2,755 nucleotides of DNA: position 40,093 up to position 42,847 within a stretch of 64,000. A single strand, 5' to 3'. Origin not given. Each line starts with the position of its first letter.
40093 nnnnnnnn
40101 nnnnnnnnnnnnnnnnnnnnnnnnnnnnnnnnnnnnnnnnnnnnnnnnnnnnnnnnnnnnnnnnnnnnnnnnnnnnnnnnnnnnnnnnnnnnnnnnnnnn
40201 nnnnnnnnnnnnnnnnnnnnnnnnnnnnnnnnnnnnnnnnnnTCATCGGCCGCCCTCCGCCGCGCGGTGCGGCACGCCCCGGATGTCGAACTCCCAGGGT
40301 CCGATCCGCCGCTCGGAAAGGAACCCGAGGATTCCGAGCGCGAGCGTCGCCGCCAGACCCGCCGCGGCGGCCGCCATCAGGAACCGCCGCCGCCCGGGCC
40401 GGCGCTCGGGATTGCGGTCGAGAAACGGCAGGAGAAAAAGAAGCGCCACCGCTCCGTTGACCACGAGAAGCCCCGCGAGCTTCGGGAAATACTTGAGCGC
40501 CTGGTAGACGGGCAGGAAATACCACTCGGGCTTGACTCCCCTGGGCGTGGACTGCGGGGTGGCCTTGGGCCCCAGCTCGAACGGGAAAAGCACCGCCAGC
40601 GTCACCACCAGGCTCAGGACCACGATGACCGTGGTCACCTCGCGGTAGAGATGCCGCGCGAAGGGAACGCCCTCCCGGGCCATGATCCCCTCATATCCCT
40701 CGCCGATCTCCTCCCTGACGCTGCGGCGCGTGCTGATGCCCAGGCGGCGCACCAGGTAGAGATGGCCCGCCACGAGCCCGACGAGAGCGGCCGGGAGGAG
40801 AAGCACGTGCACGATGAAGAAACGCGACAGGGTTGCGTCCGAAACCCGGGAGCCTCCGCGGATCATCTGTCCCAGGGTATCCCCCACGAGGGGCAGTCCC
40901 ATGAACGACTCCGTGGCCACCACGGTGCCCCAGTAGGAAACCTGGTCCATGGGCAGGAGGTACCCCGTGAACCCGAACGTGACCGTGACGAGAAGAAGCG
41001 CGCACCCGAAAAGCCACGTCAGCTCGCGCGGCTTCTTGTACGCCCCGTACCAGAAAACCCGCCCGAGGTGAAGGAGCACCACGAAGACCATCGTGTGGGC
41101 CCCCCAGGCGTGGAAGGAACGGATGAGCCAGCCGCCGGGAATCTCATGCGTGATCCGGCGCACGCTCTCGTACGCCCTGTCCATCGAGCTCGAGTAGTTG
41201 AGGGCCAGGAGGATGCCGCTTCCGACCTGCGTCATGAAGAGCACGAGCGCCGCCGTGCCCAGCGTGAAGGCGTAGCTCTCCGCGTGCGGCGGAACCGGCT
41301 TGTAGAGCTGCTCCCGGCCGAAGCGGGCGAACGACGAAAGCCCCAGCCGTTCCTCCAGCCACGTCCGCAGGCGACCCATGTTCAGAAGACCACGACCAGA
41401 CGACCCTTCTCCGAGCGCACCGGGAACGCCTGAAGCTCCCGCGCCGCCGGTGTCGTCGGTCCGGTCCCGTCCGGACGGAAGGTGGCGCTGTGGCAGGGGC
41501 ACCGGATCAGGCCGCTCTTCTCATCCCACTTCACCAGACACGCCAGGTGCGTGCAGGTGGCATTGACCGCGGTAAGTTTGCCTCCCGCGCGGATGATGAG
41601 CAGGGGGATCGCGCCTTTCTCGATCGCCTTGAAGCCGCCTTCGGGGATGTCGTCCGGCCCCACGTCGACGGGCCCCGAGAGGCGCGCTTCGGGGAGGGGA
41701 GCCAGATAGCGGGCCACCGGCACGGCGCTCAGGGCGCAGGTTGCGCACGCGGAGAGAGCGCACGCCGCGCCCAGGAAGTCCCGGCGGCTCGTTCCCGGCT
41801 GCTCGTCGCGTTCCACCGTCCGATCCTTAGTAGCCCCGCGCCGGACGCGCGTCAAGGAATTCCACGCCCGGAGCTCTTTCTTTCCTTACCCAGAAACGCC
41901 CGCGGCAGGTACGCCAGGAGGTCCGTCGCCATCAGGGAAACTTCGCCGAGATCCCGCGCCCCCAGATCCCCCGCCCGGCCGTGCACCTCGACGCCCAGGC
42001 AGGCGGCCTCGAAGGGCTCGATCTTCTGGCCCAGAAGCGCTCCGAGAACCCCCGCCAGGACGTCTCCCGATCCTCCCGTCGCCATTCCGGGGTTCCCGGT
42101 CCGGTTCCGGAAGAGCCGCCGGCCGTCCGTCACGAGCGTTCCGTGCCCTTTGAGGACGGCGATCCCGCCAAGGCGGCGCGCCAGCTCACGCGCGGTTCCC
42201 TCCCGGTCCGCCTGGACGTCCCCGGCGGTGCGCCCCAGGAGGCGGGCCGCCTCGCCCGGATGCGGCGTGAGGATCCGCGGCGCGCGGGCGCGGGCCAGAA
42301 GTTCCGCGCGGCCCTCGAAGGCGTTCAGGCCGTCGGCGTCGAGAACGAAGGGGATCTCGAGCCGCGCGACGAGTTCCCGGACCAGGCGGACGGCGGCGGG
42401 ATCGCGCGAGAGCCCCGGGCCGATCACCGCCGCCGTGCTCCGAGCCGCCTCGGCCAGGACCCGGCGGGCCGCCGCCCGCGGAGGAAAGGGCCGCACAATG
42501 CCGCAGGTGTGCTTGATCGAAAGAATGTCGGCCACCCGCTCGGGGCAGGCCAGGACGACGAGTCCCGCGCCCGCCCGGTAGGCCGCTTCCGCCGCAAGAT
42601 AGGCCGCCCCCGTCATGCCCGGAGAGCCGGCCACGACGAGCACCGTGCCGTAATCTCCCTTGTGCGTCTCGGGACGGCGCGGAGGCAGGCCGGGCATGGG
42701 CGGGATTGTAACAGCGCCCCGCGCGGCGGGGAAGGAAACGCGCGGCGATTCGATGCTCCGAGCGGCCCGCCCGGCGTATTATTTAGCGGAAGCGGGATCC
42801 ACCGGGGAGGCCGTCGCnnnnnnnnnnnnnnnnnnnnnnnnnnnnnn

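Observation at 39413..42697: Second Rieske/cytochrome b complex coupled to a pentaheme c and co-transcribed with NAD(P)HX dehydratase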

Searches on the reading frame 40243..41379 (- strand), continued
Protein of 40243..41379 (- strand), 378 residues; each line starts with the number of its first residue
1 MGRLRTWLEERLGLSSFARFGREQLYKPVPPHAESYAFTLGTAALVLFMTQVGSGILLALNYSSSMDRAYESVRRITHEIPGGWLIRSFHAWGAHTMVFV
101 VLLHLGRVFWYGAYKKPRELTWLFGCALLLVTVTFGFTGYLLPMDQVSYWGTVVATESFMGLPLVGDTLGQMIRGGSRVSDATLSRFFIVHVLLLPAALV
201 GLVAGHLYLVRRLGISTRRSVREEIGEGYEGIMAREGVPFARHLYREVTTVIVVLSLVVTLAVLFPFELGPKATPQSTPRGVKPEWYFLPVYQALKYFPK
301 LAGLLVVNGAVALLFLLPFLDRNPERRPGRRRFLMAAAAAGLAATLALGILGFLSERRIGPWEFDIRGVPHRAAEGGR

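Call 21: find_encoding_contigs(protein=P0010, flank=8000, max_places=1)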
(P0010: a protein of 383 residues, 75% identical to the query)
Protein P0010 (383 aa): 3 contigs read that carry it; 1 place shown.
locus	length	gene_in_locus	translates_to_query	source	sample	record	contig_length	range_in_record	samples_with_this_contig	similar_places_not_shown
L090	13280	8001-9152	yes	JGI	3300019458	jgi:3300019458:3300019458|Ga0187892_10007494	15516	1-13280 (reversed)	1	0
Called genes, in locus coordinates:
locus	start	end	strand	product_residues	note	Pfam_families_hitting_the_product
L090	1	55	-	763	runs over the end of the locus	?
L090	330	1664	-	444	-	PF01225:Mur_ligase, PF08245:Mur_ligase_M, PF02875:Mur_ligase_C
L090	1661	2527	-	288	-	PF03033:Glyco_transf_28, PF04101:Glyco_tran_28_C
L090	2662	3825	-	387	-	PF01098:FTSW_RODA_SPOVE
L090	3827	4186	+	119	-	PF04542:Sigma70_r2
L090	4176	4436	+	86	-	PF01835:MG2 (weak)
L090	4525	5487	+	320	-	PF01740:STAS, PF13466:STAS_2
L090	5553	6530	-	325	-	-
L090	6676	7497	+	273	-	PF01256:Carb_kinase, PF08543:Phos_pyr_kin (weak), PF02110:HK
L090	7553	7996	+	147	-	PF00355:Rieske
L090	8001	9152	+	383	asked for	PF00033:Cytochrome_B, PF13631:Cytochrom_B_N_2, PF00032:Cytochrom_B_C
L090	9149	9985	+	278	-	PF09699:Paired_CXXCH_1 (faint), PF14522:Cytochrome_C7 (faint)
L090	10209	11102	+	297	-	PF01112:Asparaginase_2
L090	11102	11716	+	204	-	PF01661:Macro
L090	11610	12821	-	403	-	PF13646:HEAT_2 (faint)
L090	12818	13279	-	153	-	?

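Call 25: search_protein_families(library=pfam, proteins=[L005:3708-6005:+, L005:5995-7428:+, L005:9125-9952:+, L005:10018-11214:-, L007:3753-4841:+, L007:4869-6626:+, L007:8473-9291:+, L007:9183-10262:+, L007:10290-12314:+], max_evalue=0.001)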
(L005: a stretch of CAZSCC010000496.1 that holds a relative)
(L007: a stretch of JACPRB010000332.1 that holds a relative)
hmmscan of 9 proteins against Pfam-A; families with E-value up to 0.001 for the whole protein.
L005:3708-6005:+ (765 aa): 5 families
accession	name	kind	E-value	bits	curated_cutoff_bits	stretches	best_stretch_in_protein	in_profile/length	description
PF07587.16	PSD1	-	2.3e-89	299.4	28.5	1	484-742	2-243/244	Protein of unknown function (DUF1553)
PF07583.16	PSCyt2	-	2.7e-84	282.7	29.8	1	164-371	2-208/209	Protein of unknown function (DUF1549)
PF07635.16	PSCyt1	-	2.9e-19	69.8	22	1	39-98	1-59/59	Planctomycete cytochrome C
PF13442.11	Cytochrome_CBB3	-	1.9e-08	34.9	27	1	28-113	3-68/68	Cytochrome C oxidase, cbb3-type, subunit III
PF00034.26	Cytochrom_C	-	6.3e-06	27.9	21.3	0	32-113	5-86/90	Cytochrome c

L005:5995-7428:+ (477 aa): 1 family
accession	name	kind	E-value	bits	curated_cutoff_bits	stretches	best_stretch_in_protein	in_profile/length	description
PF07394.17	DUF1501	-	3.1e-143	478.1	27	1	60-477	1-390/390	Protein of unknown function (DUF1501)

L005:9125-9952:+ (275 aa): 4 families
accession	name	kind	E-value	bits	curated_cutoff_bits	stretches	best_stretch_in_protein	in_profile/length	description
PF09699.15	Paired_CXXCH_1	-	4.6e-12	45.9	20.6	0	17-51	6-39/41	Doubled CXXCH motif (Paired_CXXCH_1)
PF22113.1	Mtrc-MtrF_II-IV_dom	-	7.2e-07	29.3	30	0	15-67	3-54/176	Outer membrane cytochrome MtrC/MtrF-like, domains II/IV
PF14537.11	Cytochrom_c3_2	-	2.3e-05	25.2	25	1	36-145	1-79/79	Cytochrome c3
PF14522.11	Cytochrome_C7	-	0.00017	21.7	24.8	0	114-150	12-54/67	Cytochrome c7 and related cytochrome c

L005:10018-11214:- (398 aa): 2 families
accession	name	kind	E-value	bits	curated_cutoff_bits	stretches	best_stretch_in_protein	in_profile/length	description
PF13646.12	HEAT_2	-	2.3e-11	44.2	27.7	2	109-157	12-60/88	HEAT repeats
PF03130.22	HEAT_PBS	-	0.00055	20.7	20.9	0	115-137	3-25/27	PBS lyase HEAT-like repeat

L007:3753-4841:+ (362 aa): 2 families
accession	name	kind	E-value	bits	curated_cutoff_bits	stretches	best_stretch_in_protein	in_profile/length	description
PF13205.12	Big_5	-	3.4e-21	76.4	23.6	1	48-150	3-105/105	Bacterial Ig-like domain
PF00041.27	fn3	-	3.5e-06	27.6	25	1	167-245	8-75/84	Fibronectin type III domain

L007:4869-6626:+ (585 aa): 2 families
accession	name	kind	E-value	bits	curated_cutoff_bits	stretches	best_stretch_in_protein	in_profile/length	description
PF07396.17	Porin_O_P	-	0.00043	20.1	20.9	0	294-327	67-95/370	Phosphate-selective porin O and P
PF13442.11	Cytochrome_CBB3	-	0.00046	20.9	27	0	145-202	2-67/68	Cytochrome C oxidase, cbb3-type, subunit III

L007:8473-9291:+ (272 aa): 5 families
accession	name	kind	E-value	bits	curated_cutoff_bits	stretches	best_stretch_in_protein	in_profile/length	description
PF09699.15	Paired_CXXCH_1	-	1.6e-09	37.8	20.6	1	116-144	8-38/41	Doubled CXXCH motif (Paired_CXXCH_1)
PF14537.11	Cytochrom_c3_2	-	9.3e-07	29.7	25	1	40-142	1-78/79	Cytochrome c3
PF14522.11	Cytochrome_C7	-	3.1e-06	27.3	24.8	1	81-142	14-66/67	Cytochrome c7 and related cytochrome c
PF22113.1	Mtrc-MtrF_II-IV_dom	-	4e-06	26.9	30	1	46-125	82-167/176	Outer membrane cytochrome MtrC/MtrF-like, domains II/IV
PF13435.11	Cytochrome_C554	-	6.1e-05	24.3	20.8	0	16-53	42-84/84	Cytochrome c554 and c-prime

L007:9183-10262:+ (359 aa): 0 families

L007:10290-12314:+ (674 aa): 1 family
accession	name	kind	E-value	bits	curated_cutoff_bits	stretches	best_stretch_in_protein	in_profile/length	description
PF05140.19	ResB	-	5.2e-21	75.4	24.6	2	461-528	201-268/486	ResB-like family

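Call 29: find_encoding_contigs(protein=P0014, flank=8000, max_places=1)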
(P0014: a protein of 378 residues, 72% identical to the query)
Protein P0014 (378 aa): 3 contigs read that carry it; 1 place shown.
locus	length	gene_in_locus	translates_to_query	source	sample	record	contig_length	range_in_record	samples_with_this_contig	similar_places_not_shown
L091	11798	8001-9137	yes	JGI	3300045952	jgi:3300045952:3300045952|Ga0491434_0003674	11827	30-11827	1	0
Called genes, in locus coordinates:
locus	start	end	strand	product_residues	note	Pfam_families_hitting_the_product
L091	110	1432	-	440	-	PF01225:Mur_ligase, PF08245:Mur_ligase_M, PF02875:Mur_ligase_C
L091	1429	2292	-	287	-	PF03033:Glyco_transf_28, PF04101:Glyco_tran_28_C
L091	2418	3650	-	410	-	PF01098:FTSW_RODA_SPOVE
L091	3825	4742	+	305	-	PF01740:STAS, PF13466:STAS_2 (weak)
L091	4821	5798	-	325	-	-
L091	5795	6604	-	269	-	PF09699:Paired_CXXCH_1 (faint), PF14537:Cytochrom_c3_2 (faint), PF14522:Cytochrome_C7 (weak)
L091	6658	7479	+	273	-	PF01256:Carb_kinase, PF02110:HK (weak)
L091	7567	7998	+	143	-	PF00355:Rieske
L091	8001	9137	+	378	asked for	PF00033:Cytochrome_B, PF13631:Cytochrom_B_N_2, PF00032:Cytochrom_B_C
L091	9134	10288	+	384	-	PF16743:PliI (faint), PF00404:Dockerin_1 (faint), PF01839:FG-GAP (faint), PF12256:TcdB_toxin_midN (faint), PF13517:FG-GAP_3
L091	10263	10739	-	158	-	-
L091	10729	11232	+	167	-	PF01112:Asparaginase_2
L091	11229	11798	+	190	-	?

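Call 30: find_encoding_contigs(protein=P0022, flank=8000, max_places=1)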
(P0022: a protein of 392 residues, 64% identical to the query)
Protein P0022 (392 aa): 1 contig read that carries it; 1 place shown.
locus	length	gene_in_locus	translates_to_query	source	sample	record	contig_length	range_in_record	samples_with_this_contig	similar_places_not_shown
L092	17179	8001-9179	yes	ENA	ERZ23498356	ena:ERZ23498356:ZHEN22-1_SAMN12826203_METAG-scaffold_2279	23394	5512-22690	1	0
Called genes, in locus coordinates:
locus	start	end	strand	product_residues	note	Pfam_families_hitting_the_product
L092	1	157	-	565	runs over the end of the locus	PF01979:Amidohydro_1 (faint), PF07969:Amidohydro_3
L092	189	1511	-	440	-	PF01225:Mur_ligase, PF08245:Mur_ligase_M, PF02875:Mur_ligase_C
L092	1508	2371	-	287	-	PF03033:Glyco_transf_28, PF04101:Glyco_tran_28_C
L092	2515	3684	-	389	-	PF01098:FTSW_RODA_SPOVE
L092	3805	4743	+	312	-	PF13466:STAS_2, PF01740:STAS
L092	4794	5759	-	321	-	-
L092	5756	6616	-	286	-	PF14522:Cytochrome_C7 (faint), PF22113:Mtrc-MtrF_II-IV_dom (weak), PF09699:Paired_CXXCH_1 (faint)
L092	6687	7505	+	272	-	PF01256:Carb_kinase, PF02110:HK (weak)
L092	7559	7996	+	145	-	PF10399:UCR_Fe-S_N (weak), PF00355:Rieske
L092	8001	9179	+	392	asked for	PF00033:Cytochrome_B, PF13631:Cytochrom_B_N_2, PF00032:Cytochrom_B_C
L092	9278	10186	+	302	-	PF01112:Asparaginase_2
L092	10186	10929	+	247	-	PF01661:Macro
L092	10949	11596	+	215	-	-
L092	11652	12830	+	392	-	PF00069:Pkinase, PF01636:APH (faint), PF07714:PK_Tyr_Ser-Thr, PF03109:ABC1 (weak)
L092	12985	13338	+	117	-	-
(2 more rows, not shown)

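Call 31: find_encoding_contigs(protein=P0029, flank=8000, max_places=1)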
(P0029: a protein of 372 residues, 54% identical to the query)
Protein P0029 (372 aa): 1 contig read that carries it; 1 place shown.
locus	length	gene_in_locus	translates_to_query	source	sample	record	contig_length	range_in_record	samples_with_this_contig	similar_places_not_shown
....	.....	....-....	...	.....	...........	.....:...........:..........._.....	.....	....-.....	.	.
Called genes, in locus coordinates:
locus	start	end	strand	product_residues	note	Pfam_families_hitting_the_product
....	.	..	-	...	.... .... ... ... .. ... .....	-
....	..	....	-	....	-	-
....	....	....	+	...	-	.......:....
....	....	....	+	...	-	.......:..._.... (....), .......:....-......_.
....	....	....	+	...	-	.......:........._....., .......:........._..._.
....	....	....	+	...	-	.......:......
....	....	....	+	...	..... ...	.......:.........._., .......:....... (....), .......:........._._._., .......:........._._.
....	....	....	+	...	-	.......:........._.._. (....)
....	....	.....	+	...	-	?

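Call 38: search_solved_structures(query=window:40243-41379:-, max_evalue=1e-10)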
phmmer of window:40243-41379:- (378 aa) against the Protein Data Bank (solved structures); distinct sequences matched with E-value up to 1e-10: 59.
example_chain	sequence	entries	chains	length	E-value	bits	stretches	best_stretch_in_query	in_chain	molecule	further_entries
8smr_I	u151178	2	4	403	5e-57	197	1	5-335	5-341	Cytochrome b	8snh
7rja_K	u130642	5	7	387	6.4e-49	170.4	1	29-326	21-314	Cytochrome b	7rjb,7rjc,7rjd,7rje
6kls_B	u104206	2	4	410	2.4e-48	168.5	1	5-354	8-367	cytochrome b subunit | Cytochrome b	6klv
2zt9_A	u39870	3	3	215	4.1e-48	167.7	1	3-216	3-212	Cytochrome b6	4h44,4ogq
1bcc_C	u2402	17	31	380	2.1e-47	165.4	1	28-328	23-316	UBIQUINOL CYTOCHROME C OXIDOREDUCTASE | Cytochrome b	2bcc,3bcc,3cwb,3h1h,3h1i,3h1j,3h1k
1vf5_A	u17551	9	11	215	6.6e-47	163.7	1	3-216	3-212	CYTOCHROME B6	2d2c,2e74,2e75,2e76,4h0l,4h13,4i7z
7r0w_I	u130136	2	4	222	1e-46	163.1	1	7-216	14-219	Cytochrome b6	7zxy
8q1b_C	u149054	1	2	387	8.5e-46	160.1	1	28-324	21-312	Cytochrome b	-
2qjp_A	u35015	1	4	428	8.9e-46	160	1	5-300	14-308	Cytochrome b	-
5kkz_A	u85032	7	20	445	1e-45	159.8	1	5-300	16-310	Cytochrome b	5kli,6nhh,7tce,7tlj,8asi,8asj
8e73_C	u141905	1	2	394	1.1e-45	159.8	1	28-332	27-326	COB (cyt b)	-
7jrg_C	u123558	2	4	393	1.1e-45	159.7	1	28-332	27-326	COB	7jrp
6nin_A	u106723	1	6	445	1.3e-45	159.5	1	5-300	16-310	Cytochrome b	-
8bel_C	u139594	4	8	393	3.5e-45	158.1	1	28-332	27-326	Cytochrome b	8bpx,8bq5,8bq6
2qjk_A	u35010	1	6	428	4.4e-45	157.7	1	5-300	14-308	Cytochrome b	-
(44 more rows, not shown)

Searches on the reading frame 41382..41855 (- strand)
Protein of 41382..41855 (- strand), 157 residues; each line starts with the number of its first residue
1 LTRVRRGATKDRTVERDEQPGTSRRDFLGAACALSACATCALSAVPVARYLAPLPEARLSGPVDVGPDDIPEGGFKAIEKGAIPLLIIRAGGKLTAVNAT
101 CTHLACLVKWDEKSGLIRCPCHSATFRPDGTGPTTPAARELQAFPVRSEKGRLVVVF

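Call 5: search_protein_families(library=pfam, proteins=[window:41382-41855:-], max_evalue=0.01)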
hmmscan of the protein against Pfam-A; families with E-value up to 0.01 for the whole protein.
window:41382-41855:- (157 aa): 1 family
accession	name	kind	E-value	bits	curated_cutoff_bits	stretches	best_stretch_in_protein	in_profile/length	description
PF00355.32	Rieske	-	1.1e-12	48.1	20.3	1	67-145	8-88/88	Rieske [2Fe-2S] domain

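Call 6: search_protein_families(library=ncbifam, proteins=[window:41382-41855:-], max_evalue=0.01)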
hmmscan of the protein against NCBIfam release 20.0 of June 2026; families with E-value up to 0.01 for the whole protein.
window:41382-41855:- (157 aa): 10 families
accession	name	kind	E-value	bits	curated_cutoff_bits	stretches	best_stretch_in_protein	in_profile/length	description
NF010001.0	PRK13474.1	subfamily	2.2e-14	53.2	154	1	86-150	90-156/178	cytochrome b6-f complex iron-sulfur subunit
NF045928.1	Cytb6fFeSPetC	equivalog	1.9e-13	50.1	250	1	86-152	91-159/179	cytochrome b6-f complex iron-sulfur subunit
TIGR01416.1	Rieske_proteo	equivalog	1.4e-11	44.8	97.4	2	95-143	110-162/176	ubiquinol-cytochrome c reductase iron-sulfur subunit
NF041174.1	SDX_Thmprot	equivalog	3.5e-08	33.6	170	1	85-127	27-70/109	sulredoxin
NF042948.2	3PPDioc_HcaC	equivalog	2.4e-07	31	150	1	68-155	10-100/105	3-phenylpropionate/cinnamic acid dioxygenase ferredoxin subunit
NF007422.0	PRK09965.1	equivalog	2.4e-07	30.8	113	1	69-155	11-98/106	bifunctional 3-phenylpropionate/cinnamic acid dioxygenase ferredoxin subunit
TIGR02694.1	arsenite_ox_S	equivalog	9.1e-06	25.6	95.65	1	93-134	50-91/129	arsenate reductase (azurin) small subunit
NF050121.1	bc1_QcrA_actin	exception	4.6e-05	23.1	275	1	96-147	242-296/319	cytochrome bc1 complex Rieske iron-sulfur subunit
NF041683.1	ant_diox_AndAb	equivalog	0.00011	22.4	150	1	68-155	9-98/100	anthranilate 1,2-dioxygenase ferredoxin subunit AndAb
TIGR01409.1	TAT_signal_seq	domain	0.00018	21.7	16.7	1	22-47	1-26/29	twin-arginine translocation signal domain-containing protein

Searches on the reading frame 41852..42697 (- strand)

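Call 5: search_protein_families(library=pfam, proteins=[window:41852-42697:-], max_evalue=0.01)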
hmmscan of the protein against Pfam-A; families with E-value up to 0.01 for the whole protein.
window:41852-42697:- (281 aa): 2 families
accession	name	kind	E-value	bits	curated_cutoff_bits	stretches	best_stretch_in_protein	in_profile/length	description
PF01256.23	Carb_kinase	-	2e-58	198.2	27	1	19-266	1-242/242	NAD(P)H-hydrate dehydratase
PF02110.20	HK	-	1.8e-05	24.7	27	1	101-245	66-221/247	Hydroxyethylthiazole kinase family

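Call 6: search_protein_families(library=ncbifam, proteins=[window:41852-42697:-], max_evalue=0.01)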
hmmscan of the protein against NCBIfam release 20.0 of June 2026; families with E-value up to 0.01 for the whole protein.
window:41852-42697:- (281 aa): 4 families
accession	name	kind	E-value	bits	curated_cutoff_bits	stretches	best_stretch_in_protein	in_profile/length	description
TIGR00196.1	yjeF_cterm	hypoth_equivalog_domain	5.6e-65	219.4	129.85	1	4-267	12-274/277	NAD(P)H-hydrate dehydratase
NF007856.0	PRK10565.1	equivalog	3.9e-62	210.5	703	1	4-267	242-497/510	bifunctional ADP-dependent NAD(P)H-hydrate dehydratase/NAD(P)H-hydrate epimerase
NF006830.1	PRK09355.1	equivalog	8.4e-10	38.5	180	1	101-251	72-233/263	hydroxyethylthiazole kinase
TIGR00694.1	thiM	equivalog_domain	5.9e-07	29.3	256.4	1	111-252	76-228/249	hydroxyethylthiazole kinase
